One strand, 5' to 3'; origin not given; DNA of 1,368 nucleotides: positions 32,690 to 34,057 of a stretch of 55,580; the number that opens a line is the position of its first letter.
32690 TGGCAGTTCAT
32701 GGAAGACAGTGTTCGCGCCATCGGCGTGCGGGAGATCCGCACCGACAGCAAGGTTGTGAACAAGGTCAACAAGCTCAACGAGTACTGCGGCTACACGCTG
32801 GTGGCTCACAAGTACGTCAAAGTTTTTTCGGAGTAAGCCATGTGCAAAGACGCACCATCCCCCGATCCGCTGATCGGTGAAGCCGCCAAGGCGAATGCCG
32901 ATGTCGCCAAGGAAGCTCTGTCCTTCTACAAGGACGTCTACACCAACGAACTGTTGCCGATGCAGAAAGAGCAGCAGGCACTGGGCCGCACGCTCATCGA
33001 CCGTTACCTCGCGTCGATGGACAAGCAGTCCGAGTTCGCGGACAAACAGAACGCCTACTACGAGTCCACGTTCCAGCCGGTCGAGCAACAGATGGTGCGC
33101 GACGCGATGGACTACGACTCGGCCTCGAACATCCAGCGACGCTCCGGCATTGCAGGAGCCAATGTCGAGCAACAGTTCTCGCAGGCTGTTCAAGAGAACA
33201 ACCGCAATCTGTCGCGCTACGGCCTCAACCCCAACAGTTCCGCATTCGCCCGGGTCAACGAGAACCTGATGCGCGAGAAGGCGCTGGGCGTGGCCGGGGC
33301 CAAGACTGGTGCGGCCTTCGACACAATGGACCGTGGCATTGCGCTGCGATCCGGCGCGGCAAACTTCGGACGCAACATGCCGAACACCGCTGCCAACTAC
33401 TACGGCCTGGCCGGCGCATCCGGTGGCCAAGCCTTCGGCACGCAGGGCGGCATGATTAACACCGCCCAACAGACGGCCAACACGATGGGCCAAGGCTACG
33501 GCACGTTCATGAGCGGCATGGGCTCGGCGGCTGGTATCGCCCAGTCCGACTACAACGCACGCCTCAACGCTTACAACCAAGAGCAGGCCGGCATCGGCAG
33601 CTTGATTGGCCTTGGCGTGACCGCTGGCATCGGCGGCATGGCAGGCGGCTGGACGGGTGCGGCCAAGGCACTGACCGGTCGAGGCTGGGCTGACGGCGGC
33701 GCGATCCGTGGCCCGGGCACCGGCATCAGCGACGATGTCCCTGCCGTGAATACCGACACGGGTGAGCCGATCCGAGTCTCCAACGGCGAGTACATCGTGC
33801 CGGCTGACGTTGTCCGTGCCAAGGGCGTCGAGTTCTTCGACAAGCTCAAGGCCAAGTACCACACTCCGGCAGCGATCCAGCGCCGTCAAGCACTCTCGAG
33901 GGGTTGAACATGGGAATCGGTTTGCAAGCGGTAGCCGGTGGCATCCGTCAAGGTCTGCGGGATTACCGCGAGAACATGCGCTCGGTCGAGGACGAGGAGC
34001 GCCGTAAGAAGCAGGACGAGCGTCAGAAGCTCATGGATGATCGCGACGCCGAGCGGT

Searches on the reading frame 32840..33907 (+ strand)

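Call 16: search_protein_families(library=phrogs, proteins=[window:32840-33907:+], max_evalue=0.001)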
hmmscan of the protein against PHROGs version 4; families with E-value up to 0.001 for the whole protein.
window:32840-33907:+ (355 aa): 4 families
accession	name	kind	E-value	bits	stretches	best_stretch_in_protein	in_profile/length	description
phrog_8003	-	head and packaging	3.3e-57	195.4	1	3-342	17-367/389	virion structural protein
phrog_11341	-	unknown function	1.9e-06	28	1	310-347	63-100/678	-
phrog_611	-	unknown function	9.5e-06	26.3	1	62-222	19-180/218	-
phrog_13338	-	unknown function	2.6e-05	23.6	1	252-353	753-844/903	-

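Call 17: search_protein_families(library=pfam, proteins=[window:32840-33907:+], max_evalue=0.001)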
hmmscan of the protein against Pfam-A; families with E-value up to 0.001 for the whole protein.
window:32840-33907:+ (355 aa): 0 families
